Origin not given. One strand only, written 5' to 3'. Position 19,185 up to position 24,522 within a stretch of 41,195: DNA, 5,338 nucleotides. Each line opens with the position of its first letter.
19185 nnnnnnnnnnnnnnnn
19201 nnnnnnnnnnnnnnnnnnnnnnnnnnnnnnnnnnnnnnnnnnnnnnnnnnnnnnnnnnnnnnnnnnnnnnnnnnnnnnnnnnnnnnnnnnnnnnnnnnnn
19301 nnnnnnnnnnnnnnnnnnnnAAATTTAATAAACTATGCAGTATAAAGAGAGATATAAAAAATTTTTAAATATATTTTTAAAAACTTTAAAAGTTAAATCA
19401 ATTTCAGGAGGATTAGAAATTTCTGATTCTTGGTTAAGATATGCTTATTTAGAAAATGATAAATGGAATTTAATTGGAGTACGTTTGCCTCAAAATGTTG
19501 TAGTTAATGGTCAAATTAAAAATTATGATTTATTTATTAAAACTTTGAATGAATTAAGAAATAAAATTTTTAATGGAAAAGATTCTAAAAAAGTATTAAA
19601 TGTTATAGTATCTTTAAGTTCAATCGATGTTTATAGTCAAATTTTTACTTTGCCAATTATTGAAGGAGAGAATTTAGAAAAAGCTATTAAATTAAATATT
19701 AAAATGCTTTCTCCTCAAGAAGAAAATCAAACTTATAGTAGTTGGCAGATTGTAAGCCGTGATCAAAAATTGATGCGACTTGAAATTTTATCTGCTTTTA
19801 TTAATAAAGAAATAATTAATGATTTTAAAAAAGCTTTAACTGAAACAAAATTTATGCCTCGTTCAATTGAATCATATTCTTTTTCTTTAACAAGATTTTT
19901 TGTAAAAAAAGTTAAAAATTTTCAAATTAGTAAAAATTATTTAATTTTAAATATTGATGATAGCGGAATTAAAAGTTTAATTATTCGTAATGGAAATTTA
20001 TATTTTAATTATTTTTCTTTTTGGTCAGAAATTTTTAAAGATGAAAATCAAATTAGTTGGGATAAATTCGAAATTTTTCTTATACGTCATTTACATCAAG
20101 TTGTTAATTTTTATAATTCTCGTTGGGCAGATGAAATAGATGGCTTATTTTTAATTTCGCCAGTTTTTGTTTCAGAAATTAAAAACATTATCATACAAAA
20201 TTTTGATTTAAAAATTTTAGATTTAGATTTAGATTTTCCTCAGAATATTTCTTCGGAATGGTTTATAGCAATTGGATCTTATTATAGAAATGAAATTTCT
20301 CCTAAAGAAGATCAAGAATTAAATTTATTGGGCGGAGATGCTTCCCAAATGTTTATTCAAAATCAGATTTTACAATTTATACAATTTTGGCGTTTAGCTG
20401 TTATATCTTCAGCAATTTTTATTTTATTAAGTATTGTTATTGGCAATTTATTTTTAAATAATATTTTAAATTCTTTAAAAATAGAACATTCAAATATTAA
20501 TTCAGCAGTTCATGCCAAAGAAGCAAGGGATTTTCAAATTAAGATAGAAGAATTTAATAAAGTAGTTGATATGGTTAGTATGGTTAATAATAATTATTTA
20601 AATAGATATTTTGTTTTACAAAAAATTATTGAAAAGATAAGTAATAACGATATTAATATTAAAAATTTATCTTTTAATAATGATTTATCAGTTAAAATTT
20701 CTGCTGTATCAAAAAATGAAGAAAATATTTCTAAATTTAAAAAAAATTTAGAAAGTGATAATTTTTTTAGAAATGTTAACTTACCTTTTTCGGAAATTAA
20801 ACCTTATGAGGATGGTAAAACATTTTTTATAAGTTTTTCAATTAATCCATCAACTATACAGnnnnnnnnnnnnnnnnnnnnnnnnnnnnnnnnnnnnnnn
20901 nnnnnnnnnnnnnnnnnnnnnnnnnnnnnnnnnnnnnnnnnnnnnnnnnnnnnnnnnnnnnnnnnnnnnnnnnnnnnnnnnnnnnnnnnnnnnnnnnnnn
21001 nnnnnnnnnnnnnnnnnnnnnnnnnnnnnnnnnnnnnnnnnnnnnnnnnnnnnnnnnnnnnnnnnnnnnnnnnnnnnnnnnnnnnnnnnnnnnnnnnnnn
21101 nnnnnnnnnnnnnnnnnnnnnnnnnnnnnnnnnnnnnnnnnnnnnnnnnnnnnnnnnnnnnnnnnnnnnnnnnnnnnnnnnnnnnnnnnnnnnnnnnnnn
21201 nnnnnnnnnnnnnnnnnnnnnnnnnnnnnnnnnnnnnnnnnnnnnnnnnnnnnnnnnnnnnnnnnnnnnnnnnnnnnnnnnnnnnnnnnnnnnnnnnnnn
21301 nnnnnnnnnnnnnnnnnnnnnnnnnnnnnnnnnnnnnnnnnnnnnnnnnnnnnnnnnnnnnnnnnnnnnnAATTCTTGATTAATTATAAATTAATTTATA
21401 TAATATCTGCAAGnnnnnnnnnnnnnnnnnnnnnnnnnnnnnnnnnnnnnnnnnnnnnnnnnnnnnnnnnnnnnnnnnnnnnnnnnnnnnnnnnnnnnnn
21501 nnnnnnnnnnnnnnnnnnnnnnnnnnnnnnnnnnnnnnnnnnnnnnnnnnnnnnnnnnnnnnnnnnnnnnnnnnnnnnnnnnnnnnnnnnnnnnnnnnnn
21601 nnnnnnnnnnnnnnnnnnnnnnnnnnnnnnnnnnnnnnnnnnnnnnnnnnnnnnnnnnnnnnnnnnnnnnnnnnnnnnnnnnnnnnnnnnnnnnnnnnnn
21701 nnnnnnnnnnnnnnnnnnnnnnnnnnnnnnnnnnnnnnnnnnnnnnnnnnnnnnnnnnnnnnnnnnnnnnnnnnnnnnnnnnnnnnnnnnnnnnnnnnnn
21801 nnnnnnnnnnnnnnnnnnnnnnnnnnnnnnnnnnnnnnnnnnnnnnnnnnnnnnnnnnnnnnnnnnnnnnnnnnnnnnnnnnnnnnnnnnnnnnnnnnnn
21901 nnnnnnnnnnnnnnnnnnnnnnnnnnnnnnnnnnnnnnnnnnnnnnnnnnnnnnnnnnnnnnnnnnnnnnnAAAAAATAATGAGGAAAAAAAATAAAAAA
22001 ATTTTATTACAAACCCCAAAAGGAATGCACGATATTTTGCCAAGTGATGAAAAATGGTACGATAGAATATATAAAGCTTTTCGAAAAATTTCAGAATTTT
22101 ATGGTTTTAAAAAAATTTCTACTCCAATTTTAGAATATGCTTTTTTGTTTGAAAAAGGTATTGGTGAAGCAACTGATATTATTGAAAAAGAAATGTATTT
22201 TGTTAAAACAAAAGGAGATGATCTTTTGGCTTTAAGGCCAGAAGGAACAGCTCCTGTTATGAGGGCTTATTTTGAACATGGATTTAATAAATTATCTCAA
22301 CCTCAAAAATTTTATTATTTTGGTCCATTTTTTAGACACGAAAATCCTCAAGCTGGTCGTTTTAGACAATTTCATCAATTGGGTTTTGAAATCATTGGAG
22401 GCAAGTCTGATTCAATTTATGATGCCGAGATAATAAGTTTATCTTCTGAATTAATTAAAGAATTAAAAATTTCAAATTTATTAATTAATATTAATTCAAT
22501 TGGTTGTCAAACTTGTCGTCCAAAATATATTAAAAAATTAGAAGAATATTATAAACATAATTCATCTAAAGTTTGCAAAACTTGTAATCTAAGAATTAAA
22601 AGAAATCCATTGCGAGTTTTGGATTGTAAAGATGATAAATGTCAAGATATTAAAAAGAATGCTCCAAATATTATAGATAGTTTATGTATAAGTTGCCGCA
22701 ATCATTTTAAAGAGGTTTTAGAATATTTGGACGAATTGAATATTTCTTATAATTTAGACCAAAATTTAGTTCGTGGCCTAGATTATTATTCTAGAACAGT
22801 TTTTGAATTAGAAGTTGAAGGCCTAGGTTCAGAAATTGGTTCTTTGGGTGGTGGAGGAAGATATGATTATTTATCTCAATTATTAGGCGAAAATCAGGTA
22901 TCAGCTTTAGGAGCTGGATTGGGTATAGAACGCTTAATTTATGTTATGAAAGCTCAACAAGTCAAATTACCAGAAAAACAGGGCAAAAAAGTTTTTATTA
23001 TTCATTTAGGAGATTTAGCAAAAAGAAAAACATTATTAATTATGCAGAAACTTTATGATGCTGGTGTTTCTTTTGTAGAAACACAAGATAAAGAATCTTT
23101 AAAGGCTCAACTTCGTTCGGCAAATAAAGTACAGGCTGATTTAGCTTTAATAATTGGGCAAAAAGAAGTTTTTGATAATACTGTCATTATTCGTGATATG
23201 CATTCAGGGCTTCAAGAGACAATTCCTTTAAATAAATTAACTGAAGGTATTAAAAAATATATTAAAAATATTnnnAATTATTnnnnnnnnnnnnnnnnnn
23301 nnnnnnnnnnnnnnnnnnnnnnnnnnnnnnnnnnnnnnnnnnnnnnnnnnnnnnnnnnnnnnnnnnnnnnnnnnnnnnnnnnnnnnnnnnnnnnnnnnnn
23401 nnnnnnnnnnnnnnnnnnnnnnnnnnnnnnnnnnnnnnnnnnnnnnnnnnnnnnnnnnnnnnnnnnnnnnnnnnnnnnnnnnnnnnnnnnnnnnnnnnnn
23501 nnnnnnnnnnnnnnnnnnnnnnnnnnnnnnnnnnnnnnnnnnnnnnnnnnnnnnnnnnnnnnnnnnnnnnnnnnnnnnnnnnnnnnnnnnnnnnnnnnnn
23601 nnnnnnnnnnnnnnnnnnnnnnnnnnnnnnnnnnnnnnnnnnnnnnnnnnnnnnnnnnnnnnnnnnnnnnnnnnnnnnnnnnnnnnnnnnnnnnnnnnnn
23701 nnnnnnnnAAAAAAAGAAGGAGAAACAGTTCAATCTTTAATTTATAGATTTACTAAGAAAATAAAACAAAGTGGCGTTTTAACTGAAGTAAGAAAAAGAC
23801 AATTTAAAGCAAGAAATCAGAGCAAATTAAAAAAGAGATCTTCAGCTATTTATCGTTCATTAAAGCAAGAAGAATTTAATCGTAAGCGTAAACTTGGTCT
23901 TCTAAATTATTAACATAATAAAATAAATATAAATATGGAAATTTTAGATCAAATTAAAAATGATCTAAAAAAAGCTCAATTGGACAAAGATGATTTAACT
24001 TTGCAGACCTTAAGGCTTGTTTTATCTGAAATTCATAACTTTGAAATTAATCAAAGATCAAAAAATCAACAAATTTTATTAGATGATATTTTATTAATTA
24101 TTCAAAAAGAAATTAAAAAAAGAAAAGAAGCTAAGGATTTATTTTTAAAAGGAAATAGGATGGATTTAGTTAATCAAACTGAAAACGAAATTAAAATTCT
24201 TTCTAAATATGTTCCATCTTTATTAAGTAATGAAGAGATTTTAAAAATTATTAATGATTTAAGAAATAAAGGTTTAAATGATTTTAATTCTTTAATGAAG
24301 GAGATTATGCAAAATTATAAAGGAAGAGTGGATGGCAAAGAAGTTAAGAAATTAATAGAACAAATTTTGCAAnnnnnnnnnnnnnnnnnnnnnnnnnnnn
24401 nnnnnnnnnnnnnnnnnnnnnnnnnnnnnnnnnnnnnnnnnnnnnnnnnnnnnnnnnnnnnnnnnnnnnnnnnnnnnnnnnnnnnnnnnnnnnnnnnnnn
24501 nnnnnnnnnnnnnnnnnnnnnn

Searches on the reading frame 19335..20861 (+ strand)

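Call 73: search_protein_families(library=pfam, proteins=[window:19335-20861:+], max_evalue=0.001)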
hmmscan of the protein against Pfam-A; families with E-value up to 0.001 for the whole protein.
window:19335-20861:+ (509 aa): 1 family
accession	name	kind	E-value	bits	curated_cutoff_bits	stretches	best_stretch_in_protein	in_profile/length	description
PF05137.18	PilN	-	9.2e-07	29.3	22.8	1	433-502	7-77/78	Fimbrial assembly protein (PilN)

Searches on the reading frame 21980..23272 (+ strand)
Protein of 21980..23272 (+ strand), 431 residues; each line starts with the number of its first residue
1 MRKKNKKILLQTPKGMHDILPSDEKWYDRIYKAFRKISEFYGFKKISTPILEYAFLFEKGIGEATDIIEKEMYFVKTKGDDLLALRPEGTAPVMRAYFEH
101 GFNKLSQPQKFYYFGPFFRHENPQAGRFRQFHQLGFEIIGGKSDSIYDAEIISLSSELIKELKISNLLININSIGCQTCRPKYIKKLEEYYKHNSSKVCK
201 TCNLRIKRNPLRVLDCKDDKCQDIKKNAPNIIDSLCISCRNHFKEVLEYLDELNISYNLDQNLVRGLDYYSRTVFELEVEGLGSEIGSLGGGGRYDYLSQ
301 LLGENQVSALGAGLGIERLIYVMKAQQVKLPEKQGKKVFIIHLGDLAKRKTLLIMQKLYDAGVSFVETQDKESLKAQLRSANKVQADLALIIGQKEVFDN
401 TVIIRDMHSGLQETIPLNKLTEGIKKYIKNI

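Call 73: search_protein_families(library=pfam, proteins=[window:21980-23272:+], max_evalue=0.001)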
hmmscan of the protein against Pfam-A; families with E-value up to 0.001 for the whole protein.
window:21980-23272:+ (431 aa): 3 families
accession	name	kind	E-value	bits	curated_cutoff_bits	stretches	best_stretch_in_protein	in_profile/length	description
PF13393.11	tRNA-synt_His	-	1.8e-38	133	25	1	15-319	1-308/308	Histidyl-tRNA synthetase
PF00587.30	tRNA-synt_2b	-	1e-15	58.7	29.3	1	73-324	1-176/179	tRNA synthetase class II core domain (G, H, P, S and T)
PF03129.25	HGTP_anticodon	-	4.3e-11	43.2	21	1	337-426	1-93/94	Anticodon binding domain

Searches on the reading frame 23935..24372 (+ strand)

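Call 72: search_protein_families(library=pfam, proteins=[window:23935-24372:+], max_evalue=0.001)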
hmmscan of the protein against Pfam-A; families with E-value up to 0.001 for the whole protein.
window:23935-24372:+ (146 aa): 1 family
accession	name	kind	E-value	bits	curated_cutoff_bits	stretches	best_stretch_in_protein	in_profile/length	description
PF09424.15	YqeY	-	5.7e-31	108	27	1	5-145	2-143/143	Yqey-like protein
